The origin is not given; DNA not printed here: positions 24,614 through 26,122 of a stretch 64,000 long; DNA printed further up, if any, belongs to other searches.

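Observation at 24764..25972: Lon homologue reduced to the coiled-coil linker plus AAA+ module (no LAN domain, no S16 protease domain)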

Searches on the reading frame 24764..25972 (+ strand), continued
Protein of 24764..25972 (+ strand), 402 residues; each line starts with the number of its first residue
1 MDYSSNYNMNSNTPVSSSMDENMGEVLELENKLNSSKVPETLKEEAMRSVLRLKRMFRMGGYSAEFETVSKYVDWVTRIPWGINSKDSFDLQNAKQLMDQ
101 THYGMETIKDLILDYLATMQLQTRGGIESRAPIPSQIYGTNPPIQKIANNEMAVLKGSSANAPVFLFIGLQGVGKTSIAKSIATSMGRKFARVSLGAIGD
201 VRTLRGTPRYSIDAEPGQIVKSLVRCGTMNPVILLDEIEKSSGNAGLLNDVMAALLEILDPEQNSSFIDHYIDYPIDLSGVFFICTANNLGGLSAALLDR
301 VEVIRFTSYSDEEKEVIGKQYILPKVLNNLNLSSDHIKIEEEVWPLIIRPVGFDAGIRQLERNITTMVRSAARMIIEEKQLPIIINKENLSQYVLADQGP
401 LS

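Call 9: find_homologous_proteins(query=window:24764-25972:+, max_evalue=1e-20)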
Query window:24764-25972:+ (402 aa): 2780 proteins with E <= 1e-20 among 8000 candidates; the best 120 are listed.
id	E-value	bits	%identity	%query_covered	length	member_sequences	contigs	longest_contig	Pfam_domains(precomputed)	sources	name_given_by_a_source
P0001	3.2e-261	884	100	100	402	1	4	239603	PF07724.21,PF00004.36,PF22667.3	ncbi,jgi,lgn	jgi:ATP-dependent Lon protease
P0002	4.5e-261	883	100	100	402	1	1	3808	PF07724.21,PF00004.36,PF22667.3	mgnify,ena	mgnify:CR=1 FL=1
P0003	8.1e-261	882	100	100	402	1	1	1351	PF07724.21,PF00004.36,PF22667.3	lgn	-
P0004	2.7e-250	848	95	100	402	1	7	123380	PF07724.21,PF00004.36,PF22667.3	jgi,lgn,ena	jgi:ATP-dependent Lon protease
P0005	1.0e-243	826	93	100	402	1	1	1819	PF07724.21,PF00004.36,PF22667.3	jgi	-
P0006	1.4e-215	733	82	100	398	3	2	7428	PF07724.21,PF00004.36,PF22667.3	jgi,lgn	jgi:ATP-dependent Lon protease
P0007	8.0e-209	711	81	100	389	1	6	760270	PF07724.21,PF00004.36,PF22667.3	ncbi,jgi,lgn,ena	jgi:ATP-dependent Lon protease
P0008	2.2e-207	706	79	100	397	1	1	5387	PF07724.21,PF00004.36,PF22667.3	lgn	-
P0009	5.4e-206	702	81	100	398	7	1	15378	PF07724.21,PF00004.36,PF22667.3,PF07728.21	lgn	-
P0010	7.6e-205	698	79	100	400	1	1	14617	PF07724.21,PF00004.36,PF22667.3,PF07728.21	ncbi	-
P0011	4.2e-204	696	78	100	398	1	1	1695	PF07724.21,PF00004.36,PF22667.3,PF07728.21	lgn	-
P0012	5.4e-204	695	81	96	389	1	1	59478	PF07724.21,PF00004.36,PF22667.3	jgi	jgi:ATP-dependent Lon protease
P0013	6.8e-204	695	80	100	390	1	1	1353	PF07724.21,PF00004.36,PF22667.3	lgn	-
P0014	2.4e-203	693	79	100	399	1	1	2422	PF07724.21,PF00004.36,PF22667.3,PF07728.21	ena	-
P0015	1.2e-202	691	78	100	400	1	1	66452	PF07724.21,PF00004.36,PF22667.3,PF07728.21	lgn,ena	-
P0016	4.9e-202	689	79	100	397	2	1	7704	PF07724.21,PF00004.36,PF22667.3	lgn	-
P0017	7.2e-202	688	79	99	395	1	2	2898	PF07724.21,PF00004.36,PF22667.3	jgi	jgi:ATP-dependent Lon protease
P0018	2.3e-201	687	77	99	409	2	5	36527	PF07724.21,PF00004.36,PF22667.3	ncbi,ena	-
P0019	5.9e-201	685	79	96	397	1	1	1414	PF07724.21,PF00004.36,PF22667.3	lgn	-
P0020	1.7e-200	684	78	100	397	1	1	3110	PF07724.21,PF00004.36,PF22667.3,PF07728.21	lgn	-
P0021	4.2e-200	683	77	100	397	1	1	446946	PF07724.21,PF00004.36,PF22667.3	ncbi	ncbi:MAG: AAA family ATPase [Candidatus Dojkabacteria bacterium]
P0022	1.4e-199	681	78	100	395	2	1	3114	PF07724.21,PF00004.36,PF22667.3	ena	-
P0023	2.6e-199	680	75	100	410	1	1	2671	PF07724.21,PF00004.36,PF22667.3,PF07728.21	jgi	jgi:ATP-dependent Lon protease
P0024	2.9e-199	680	76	99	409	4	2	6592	PF07724.21,PF00004.36,PF22667.3,PF07728.21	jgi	jgi:ATP-dependent Lon protease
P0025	4.1e-199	679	75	100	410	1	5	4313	PF07724.21,PF00004.36,PF22667.3,PF07728.21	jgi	jgi:ATP-dependent Lon protease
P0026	1.8e-198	677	75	100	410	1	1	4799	PF07724.21,PF00004.36,PF22667.3,PF07728.21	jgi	jgi:ATP-dependent Lon protease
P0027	1.9e-198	677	75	99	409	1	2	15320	PF07724.21,PF00004.36,PF22667.3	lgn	-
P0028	1.9e-198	677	75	100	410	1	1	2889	PF07724.21,PF00004.36,PF22667.3,PF07728.21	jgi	jgi:ATP-dependent Lon protease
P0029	2.3e-198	677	75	100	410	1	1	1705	PF07724.21,PF00004.36,PF22667.3,PF07728.21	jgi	jgi:ATP-dependent Lon protease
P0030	3.8e-198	676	77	100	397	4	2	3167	PF07724.21,PF00004.36,PF22667.3,PF07728.21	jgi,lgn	-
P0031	4.8e-198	676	75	100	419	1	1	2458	PF07724.21,PF00004.36,PF22667.3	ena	-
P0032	4.8e-198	676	75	100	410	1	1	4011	PF07724.21,PF00004.36,PF22667.3,PF07728.21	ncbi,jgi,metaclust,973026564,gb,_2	metaclust:\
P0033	5.1e-198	676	77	100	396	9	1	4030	PF07724.21,PF00004.36,PF22667.3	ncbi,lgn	-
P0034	5.4e-198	676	76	99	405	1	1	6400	PF07724.21,PF00004.36,PF22667.3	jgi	jgi:ATP-dependent Lon protease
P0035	9.3e-198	675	77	100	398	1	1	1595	PF07724.21,PF00004.36,PF22667.3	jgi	jgi:ATP-dependent Lon protease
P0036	1.1e-197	675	75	100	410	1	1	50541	PF07724.21,PF00004.36,PF22667.3,PF07728.21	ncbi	-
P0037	1.3e-197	674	76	100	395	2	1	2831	PF07724.21,PF00004.36,PF22667.3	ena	-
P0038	1.9e-197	674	74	100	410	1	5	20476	PF07724.21,PF00004.36,PF22667.3,PF07728.21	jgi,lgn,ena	jgi:ATP-dependent Lon protease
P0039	1.1e-196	671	74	100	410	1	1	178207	PF07724.21,PF00004.36,PF22667.3,PF07728.21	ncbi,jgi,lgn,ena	ncbi:MAG: AAA family ATPase [Candidatus Dojkabacteria bacterium]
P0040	2.7e-196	670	73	100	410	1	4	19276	PF07724.21,PF00004.36,PF22667.3,PF07728.21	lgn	-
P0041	3.2e-195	666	75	99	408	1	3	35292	PF07724.21,PF00004.36,PF22667.3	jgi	-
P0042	3.7e-195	666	74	99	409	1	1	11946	PF07724.21,PF00004.36,PF22667.3,PF07728.21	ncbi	-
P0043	4.1e-195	666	76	100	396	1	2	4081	PF07724.21,PF00004.36,PF22667.3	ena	-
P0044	5.1e-195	666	76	99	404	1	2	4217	PF07724.21,PF00004.36,PF22667.3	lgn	-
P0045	5.8e-195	666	76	100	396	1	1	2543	PF07724.21,PF00004.36,PF22667.3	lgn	-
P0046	6.3e-195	665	74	100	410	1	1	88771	PF07724.21,PF00004.36,PF22667.3,PF07728.21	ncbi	-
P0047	7.2e-195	665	76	100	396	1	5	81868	PF07724.21,PF00004.36,PF22667.3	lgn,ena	-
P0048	8.0e-195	665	75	99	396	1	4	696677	PF07724.21,PF00004.36,PF22667.3,PF07728.21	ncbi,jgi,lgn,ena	ncbi:MAG: AAA family ATPase [Candidatus Dojkabacteria bacterium]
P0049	8.8e-195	665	73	99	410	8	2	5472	PF07724.21,PF00004.36,PF22667.3,PF07728.21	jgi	jgi:ATP-dependent Lon protease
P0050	1.0e-194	665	76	100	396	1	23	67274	PF07724.21,PF00004.36,PF22667.3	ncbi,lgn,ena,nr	ncbi:AAA family ATPase [Candidatus Dojkabacteria bacterium]|nr:AAA family ATPase [Candidatus Dojkaba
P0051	1.0e-194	665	76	100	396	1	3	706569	PF07724.21,PF00004.36,PF22667.3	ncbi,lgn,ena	-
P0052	1.3e-194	664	76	100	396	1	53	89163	PF07724.21,PF00004.36,PF22667.3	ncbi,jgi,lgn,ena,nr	ncbi:MAG: AAA family ATPase [Candidatus Dojkabacteria bacterium]|jgi:ATP-dependent Lon protease|nr:A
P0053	1.3e-194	664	77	96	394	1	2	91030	PF07724.21,PF00004.36,PF22667.3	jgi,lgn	-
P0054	1.7e-194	664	76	100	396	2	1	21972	PF07724.21,PF00004.36,PF22667.3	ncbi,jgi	ncbi:MAG: AAA family ATPase [Candidatus Dojkabacteria bacterium]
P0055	1.8e-194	664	76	100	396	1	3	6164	PF07724.21,PF00004.36,PF22667.3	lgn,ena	-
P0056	2.3e-194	664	73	100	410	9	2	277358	PF07724.21,PF00004.36,PF22667.3,PF07728.21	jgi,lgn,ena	-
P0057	2.8e-194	663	75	99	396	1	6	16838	PF07724.21,PF00004.36,PF22667.3,PF07728.21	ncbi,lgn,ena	-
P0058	2.9e-194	663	75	99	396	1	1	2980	PF07724.21,PF00004.36,PF22667.3,PF07728.21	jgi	jgi:ATP-dependent Lon protease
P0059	3.2e-194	663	74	100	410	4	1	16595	PF07724.21,PF00004.36,PF22667.3,PF07728.21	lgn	-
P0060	8.6e-194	662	73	99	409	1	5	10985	PF07724.21,PF00004.36,PF22667.3,PF07728.21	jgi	jgi:ATP-dependent Lon protease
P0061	1.0e-193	661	74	100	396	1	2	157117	PF07724.21,PF00004.36,PF22667.3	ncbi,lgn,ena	-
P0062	1.3e-193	661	75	100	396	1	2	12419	PF07724.21,PF00004.36,PF22667.3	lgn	-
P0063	2.3e-193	660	74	99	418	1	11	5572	PF07724.21,PF00004.36,PF22667.3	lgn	-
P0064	3.7e-193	660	74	100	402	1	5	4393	PF07724.21,PF00004.36,PF22667.3,PF07728.21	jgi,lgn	jgi:ATP-dependent Lon protease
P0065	3.8e-193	660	74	99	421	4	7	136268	PF07724.21,PF00004.36,PF22667.3,PF07728.21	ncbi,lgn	-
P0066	2.1e-192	657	73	100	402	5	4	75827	PF07724.21,PF00004.36,PF22667.3,PF07728.21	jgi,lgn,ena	-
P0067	3.3e-192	657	74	100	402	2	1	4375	PF07724.21,PF00004.36,PF22667.3,PF07728.21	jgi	jgi:ATP-dependent Lon protease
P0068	3.3e-192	657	74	100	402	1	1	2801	PF07724.21,PF00004.36,PF22667.3,PF07728.21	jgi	jgi:ATP-dependent Lon protease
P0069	4.2e-192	656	73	100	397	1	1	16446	PF07724.21,PF00004.36,PF22667.3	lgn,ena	-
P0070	5.8e-192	656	73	100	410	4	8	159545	PF07724.21,PF00004.36,PF22667.3,PF07728.21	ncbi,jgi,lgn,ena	jgi:ATP-dependent Lon protease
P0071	8.7e-191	652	72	100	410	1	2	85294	PF07724.21,PF00004.36,PF22667.3,PF07728.21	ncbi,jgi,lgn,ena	-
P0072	1.1e-190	652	74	100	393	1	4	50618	PF07724.21,PF00004.36,PF22667.3,PF07728.21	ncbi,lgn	-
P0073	1.8e-190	651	74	96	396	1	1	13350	PF07724.21,PF00004.36,PF22667.3,PF07728.21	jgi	-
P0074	4.2e-189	646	73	100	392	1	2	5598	PF07724.21,PF00004.36,PF22667.3,PF07728.21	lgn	-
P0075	1.3e-188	645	72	98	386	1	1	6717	PF07724.21,PF00004.36,PF22667.3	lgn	-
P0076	7.1e-188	642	75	96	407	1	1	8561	PF07724.21,PF00004.36,PF22667.3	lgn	-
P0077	1.7e-187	641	74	98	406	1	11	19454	PF07724.21,PF00004.36,PF22667.3,PF07728.21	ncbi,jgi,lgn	ncbi:MAG: AAA family ATPase [Candidatus Dojkabacteria bacterium]|jgi:ATP-dependent Lon protease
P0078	2.0e-187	641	73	97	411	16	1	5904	PF07724.21,PF00004.36,PF22667.3,PF07728.21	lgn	-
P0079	1.4e-186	638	74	96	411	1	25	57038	PF07724.21,PF00004.36,PF22667.3,PF07728.21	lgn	-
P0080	4.6e-186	636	73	98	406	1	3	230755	PF07724.21,PF00004.36,PF22667.3,PF07728.21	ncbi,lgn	-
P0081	7.0e-186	636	74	96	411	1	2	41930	PF07724.21,PF00004.36,PF22667.3,PF07728.21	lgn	-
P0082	8.7e-185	632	71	100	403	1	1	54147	PF07724.21,PF00004.36,PF22667.3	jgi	jgi:ATP-dependent Lon protease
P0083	1.5e-183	628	71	97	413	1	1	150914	PF07724.21,PF00004.36,PF22667.3,PF07728.21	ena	-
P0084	1.8e-183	628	71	100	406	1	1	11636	PF07724.21,PF00004.36,PF22667.3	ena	-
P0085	3.1e-183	627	73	95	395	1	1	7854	PF07724.21,PF00004.36,PF22667.3,PF07728.21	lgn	-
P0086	7.0e-183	626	74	96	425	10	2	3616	PF07724.21,PF00004.36,PF22667.3,PF07728.21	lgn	-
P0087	8.3e-183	626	71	97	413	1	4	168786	PF07724.21,PF00004.36,PF22667.3,PF07728.21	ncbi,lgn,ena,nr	ncbi:AAA family ATPase [bacterium]|nr:AAA family ATPase [bacterium]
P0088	5.2e-182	623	70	100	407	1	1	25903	PF07724.21,PF00004.36,PF22667.3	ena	-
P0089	3.7e-179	614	70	100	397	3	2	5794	PF07724.21,PF00004.36,PF22667.3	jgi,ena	jgi:ATP-dependent Lon protease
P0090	1.0e-178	612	71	100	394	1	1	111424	PF07724.21,PF00004.36,PF22667.3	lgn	-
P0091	6.1e-178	610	70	100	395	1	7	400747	PF07724.21,PF00004.36,PF22667.3,PF07728.21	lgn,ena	-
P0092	3.8e-177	607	70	96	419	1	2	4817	PF07724.21,PF00004.36,PF22667.3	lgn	-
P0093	8.0e-175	599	67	99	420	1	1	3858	PF07724.21,PF00004.36,PF22667.3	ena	-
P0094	5.9e-174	596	68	100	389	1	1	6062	PF07724.21,PF00004.36,PF22667.3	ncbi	-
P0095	1.8e-173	595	74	89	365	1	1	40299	PF07724.21,PF00004.36,PF22667.3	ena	-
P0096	1.0e-172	592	68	100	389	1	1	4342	PF07724.21,PF00004.36,PF22667.3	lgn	-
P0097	1.2e-172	592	66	100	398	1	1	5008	PF07724.21,PF00004.36,PF22667.3,PF07728.21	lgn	-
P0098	1.3e-172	592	68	98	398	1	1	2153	PF07724.21,PF00004.36,PF22667.3,PF07728.21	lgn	-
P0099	1.6e-172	592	67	100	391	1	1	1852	PF07724.21,PF00004.36,PF22667.3,PF07728.21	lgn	-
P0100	1.9e-172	591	68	100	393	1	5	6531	PF07724.21,PF00004.36,PF22667.3,PF07728.21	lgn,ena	-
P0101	2.6e-172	591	68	100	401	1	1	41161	PF07724.21,PF00004.36,PF22667.3,PF07728.21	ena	-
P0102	2.9e-172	591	68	100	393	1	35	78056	PF07724.21,PF00004.36,PF22667.3,PF07728.21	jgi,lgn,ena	jgi:ATP-dependent Lon protease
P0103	3.7e-172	591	67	100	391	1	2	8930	PF07724.21,PF00004.36,PF22667.3,PF07728.21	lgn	-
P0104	5.2e-172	590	68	100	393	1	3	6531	PF07724.21,PF00004.36,PF22667.3,PF07728.21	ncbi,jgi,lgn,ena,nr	ncbi:MAG TPA: AAA family ATPase [Candidatus Dojkabacteria bacterium]|nr:AAA family ATPase [Candidatu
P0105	5.8e-172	590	68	100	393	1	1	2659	PF07724.21,PF00004.36,PF22667.3,PF07728.21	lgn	-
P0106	6.6e-172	590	67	100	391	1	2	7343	PF07724.21,PF00004.36,PF22667.3,PF07728.21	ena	-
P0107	7.7e-172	590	68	100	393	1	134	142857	PF07724.21,PF00004.36,PF22667.3,PF07728.21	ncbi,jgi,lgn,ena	jgi:ATP-dependent Lon protease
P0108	1.1e-171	589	68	100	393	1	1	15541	PF07724.21,PF00004.36,PF22667.3,PF07728.21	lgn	-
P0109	1.2e-171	589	68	100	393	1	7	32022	PF07724.21,PF00004.36,PF22667.3,PF07728.21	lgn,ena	-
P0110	1.8e-171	588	69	100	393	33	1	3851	PF07724.21,PF00004.36,PF22667.3,PF07728.21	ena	-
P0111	2.0e-171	588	67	100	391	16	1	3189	PF07724.21,PF00004.36,PF22667.3,PF07728.21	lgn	-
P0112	2.4e-171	588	68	100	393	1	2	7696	PF07724.21,PF00004.36,PF22667.3,PF07728.21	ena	-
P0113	3.5e-171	587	69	98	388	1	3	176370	PF07724.21,PF07726.18,PF00004.36,PF22667.3,PF07728.21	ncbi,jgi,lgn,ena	-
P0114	4.5e-171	587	69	98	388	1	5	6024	PF07724.21,PF07726.18,PF00004.36,PF22667.3,PF07728.21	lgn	-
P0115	5.1e-171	587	67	100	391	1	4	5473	PF07724.21,PF00004.36,PF22667.3,PF07728.21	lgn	-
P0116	5.8e-171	587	71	97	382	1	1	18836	PF07724.21,PF00004.36,PF22667.3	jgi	-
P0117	6.2e-171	587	67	98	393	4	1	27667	PF07724.21,PF00004.36,PF22667.3,PF07728.21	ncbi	-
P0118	1.9e-170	585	67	100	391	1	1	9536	PF07724.21,PF00004.36,PF22667.3,PF07728.21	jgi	-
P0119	2.1e-170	585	66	100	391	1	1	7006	PF07724.21,PF00004.36,PF22667.3,PF07728.21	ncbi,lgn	-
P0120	2.2e-170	585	67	100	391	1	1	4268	PF07724.21,PF00004.36,PF22667.3,PF07728.21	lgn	-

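Call 11: find_encoding_contigs(protein=P0007, flank=10000, max_places=2)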
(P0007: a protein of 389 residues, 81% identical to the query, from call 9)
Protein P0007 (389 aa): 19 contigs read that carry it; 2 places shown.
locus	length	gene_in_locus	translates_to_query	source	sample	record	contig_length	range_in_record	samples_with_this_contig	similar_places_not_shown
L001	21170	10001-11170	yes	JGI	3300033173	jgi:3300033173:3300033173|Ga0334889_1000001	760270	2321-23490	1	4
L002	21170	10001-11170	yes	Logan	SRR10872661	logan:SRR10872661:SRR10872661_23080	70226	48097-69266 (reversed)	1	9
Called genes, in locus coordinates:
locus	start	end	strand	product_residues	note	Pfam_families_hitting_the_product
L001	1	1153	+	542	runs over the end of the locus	PF00118:Cpn60_TCP1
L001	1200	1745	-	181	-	PF13560:HTH_31 (weak), PF01381:HTH_3, PF12844:HTH_19 (weak), PF13443:HTH_26 (weak)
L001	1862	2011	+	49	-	-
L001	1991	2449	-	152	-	-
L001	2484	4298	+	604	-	PF00005:ABC_tran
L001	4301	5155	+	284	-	PF00763:THF_DHG_CYH, PF02882:THF_DHG_CYH_C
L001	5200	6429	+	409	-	PF00464:SHMT, PF00155:Aminotran_1_2 (weak)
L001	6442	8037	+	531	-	PF02511:Thy1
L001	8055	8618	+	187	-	PF06559:DCD_N (weak), PF22769:DCD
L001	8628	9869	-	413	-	-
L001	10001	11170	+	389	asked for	PF00004:AAA, PF07724:AAA_2 (weak), PF22667:Lon_lid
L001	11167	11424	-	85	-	-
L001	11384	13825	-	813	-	PF01935:DUF87 (weak), PF19044:P-loop_TraG, PF12846:AAA_10 (faint)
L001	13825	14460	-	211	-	PF26593:TraC-like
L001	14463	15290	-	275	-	PF12666:PrgI (weak)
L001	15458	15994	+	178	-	-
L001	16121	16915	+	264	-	-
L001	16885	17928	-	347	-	PF02463:SMC_N, PF13175:AAA_15 (weak), PF13476:AAA_23, PF13514:AAA_27 (weak), PF13304:AAA_21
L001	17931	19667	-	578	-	PF00009:GTP_EFTU, PF00679:EFG_C, PF06421:LepA_C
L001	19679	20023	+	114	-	-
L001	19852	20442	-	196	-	-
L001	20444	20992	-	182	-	-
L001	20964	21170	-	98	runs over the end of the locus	PF01649:Ribosomal_S20p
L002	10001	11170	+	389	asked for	PF00004:AAA, PF07724:AAA_2 (weak), PF22667:Lon_lid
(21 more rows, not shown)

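Call 13: find_encoding_contigs(protein=P0113, flank=10000, max_places=1)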
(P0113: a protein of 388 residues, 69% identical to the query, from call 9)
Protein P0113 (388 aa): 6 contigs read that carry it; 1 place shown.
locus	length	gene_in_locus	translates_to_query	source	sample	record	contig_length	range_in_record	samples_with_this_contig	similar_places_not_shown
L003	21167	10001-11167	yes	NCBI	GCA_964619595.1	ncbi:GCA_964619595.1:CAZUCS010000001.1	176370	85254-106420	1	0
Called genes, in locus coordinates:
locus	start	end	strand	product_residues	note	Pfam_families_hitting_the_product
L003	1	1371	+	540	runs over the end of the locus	PF00118:Cpn60_TCP1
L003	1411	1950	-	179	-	PF13560:HTH_31, PF01381:HTH_3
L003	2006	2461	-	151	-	-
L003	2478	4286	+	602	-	PF00005:ABC_tran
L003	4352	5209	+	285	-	PF00763:THF_DHG_CYH, PF02882:THF_DHG_CYH_C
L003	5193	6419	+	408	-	PF00464:SHMT, PF00155:Aminotran_1_2 (weak)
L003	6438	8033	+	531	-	PF02511:Thy1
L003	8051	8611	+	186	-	PF06559:DCD_N (weak), PF22769:DCD, PF00692:dUTPase (weak)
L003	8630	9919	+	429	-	PF00155:Aminotran_1_2 (weak), PF00266:Aminotran_5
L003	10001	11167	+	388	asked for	PF00004:AAA, PF07724:AAA_2, PF07726:AAA_3 (faint), PF07728:AAA_5 (weak), PF22667:Lon_lid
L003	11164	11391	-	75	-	-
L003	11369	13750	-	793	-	PF01935:DUF87, PF12846:AAA_10 (faint), PF19044:P-loop_TraG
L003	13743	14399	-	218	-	PF26593:TraC-like (weak)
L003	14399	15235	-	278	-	-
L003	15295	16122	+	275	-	-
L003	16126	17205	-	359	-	PF02463:SMC_N, PF13175:AAA_15, PF13476:AAA_23, PF13304:AAA_21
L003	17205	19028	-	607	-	PF00009:GTP_EFTU, PF01926:MMR_HSR1 (faint), PF00679:EFG_C, PF06421:LepA_C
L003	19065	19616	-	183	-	-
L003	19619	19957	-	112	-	-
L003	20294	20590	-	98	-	PF01649:Ribosomal_S20p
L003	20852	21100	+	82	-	-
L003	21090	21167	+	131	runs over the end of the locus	-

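Call 14: find_encoding_contigs(protein=P0087, flank=10000, max_places=1)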
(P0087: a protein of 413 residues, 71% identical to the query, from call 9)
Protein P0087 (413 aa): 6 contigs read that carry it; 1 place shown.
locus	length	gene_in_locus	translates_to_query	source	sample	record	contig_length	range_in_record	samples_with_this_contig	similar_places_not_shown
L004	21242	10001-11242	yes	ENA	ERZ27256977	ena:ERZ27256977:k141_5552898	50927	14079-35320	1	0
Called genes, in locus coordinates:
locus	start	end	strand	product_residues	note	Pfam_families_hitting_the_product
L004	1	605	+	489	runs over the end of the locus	-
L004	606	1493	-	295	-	PF02899:Phage_int_SAM_1, PF13495:Phage_int_SAM_4, PF00589:Phage_integrase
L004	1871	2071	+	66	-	PF04977:DivIC (weak)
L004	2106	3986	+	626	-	-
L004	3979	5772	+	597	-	PF00005:ABC_tran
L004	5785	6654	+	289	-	PF00763:THF_DHG_CYH, PF02882:THF_DHG_CYH_C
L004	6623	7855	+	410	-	PF00464:SHMT, PF00155:Aminotran_1_2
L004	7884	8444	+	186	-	PF06559:DCD_N (weak), PF22769:DCD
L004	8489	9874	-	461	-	-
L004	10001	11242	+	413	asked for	PF00004:AAA, PF07724:AAA_2, PF07728:AAA_5 (weak), PF22667:Lon_lid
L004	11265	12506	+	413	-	PF06723:MreB_Mbl (weak), PF11104:PilM_2, PF06277:EutA (weak), PF14450:FtsA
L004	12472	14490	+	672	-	-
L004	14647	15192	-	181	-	-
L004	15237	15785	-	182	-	-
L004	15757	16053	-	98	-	-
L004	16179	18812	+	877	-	PF00092:VWA, PF13519:VWA_2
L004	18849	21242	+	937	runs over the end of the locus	-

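Call 17: find_encoding_contigs(protein=P0119, flank=10000, max_places=1)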
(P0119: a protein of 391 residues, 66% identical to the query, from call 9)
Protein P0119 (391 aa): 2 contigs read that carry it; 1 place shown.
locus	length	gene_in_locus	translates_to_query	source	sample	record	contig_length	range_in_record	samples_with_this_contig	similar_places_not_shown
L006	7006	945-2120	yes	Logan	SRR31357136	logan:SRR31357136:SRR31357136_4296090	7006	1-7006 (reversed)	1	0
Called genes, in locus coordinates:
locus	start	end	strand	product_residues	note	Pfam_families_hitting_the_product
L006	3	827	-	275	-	?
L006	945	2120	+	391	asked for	PF00004:AAA, PF07724:AAA_2, PF07728:AAA_5 (weak), PF22667:Lon_lid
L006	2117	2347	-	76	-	-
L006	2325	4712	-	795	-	PF12846:AAA_10 (faint), PF11130:TraC_F_IV (weak), PF01935:DUF87 (weak), PF19044:P-loop_TraG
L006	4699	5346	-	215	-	PF26593:TraC-like (weak)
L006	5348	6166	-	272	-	PF12666:PrgI (weak)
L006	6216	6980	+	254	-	-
